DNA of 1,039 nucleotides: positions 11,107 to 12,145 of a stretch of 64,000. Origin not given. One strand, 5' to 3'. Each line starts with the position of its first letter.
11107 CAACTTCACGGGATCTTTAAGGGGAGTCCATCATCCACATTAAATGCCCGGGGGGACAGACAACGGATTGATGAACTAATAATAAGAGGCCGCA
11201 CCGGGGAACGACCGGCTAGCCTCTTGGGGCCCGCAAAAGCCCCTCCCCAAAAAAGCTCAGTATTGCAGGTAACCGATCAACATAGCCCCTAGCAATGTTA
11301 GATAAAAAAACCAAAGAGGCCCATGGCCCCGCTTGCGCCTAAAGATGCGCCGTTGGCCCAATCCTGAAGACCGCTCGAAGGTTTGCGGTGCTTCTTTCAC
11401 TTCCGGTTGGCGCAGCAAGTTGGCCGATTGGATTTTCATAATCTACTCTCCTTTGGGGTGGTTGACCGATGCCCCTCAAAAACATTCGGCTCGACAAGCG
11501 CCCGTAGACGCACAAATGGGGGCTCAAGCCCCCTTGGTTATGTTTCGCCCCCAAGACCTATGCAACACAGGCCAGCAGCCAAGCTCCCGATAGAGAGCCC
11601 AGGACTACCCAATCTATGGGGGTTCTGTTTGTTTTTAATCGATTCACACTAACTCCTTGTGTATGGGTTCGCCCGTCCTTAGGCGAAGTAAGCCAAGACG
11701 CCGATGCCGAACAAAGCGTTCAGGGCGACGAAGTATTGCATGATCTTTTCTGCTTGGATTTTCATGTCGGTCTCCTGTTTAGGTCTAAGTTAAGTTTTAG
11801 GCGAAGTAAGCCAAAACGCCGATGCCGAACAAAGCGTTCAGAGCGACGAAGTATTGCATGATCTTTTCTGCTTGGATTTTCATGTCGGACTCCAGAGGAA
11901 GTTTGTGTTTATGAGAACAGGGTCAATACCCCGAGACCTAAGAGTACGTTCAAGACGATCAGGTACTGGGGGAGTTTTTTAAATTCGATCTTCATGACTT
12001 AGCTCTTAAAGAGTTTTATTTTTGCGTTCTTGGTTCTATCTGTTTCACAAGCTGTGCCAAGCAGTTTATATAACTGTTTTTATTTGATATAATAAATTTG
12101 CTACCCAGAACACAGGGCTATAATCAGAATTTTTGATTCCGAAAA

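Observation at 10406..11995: Seven tandem sORFs encoding a family of 26-60 aa single-helix peptides (K-I-Q ... GLGVL ... F-A/S-COOH)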

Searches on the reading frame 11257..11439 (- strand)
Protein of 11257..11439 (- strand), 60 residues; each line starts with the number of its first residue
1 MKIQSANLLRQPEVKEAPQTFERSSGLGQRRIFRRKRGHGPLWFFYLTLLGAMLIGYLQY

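Call 36: search_protein_families(library=ncbifam, proteins=[window:11260-11439:-], max_evalue=10)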
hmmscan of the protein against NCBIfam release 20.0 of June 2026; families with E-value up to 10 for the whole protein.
seq(60 aa): 0 families

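Call 37: search_protein_families(library=pfam, proteins=[window:11260-11439:-], max_evalue=10)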
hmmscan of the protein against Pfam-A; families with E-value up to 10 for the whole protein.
seq(60 aa): 0 families

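Call 64: search_protein_representatives(protein=window:11257-11439:-)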
Query: 60 residues. Proteins with E-value up to 0.001 (for the whole library): 2; up to 1e-10: 1; up to 1e-30: 1. The best 2 are listed.
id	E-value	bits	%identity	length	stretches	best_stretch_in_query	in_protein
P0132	2.3e-33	127.8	100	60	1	1-60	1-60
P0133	2.5e-04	36.8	34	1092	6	21-52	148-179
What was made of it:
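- Tried and rejected: It found only itself, plus one spurious low-complexity hit in a 1,092-aa protein (call 64).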

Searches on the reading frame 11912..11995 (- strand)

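Call 36: search_protein_families(library=ncbifam, proteins=[window:11912-11995:-], max_evalue=10)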
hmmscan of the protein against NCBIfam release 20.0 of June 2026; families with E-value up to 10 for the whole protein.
seq(28 aa): 0 families

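Call 37: search_protein_families(library=pfam, proteins=[window:11912-11995:-], max_evalue=10)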
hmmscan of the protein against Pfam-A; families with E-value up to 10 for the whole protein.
seq(28 aa): 1 family
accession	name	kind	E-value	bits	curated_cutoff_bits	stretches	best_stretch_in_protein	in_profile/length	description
PF17112.10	Tom6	-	0.06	13.3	18.8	1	4-24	10-31/45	Mitochondrial import receptor subunit Tom6, fungal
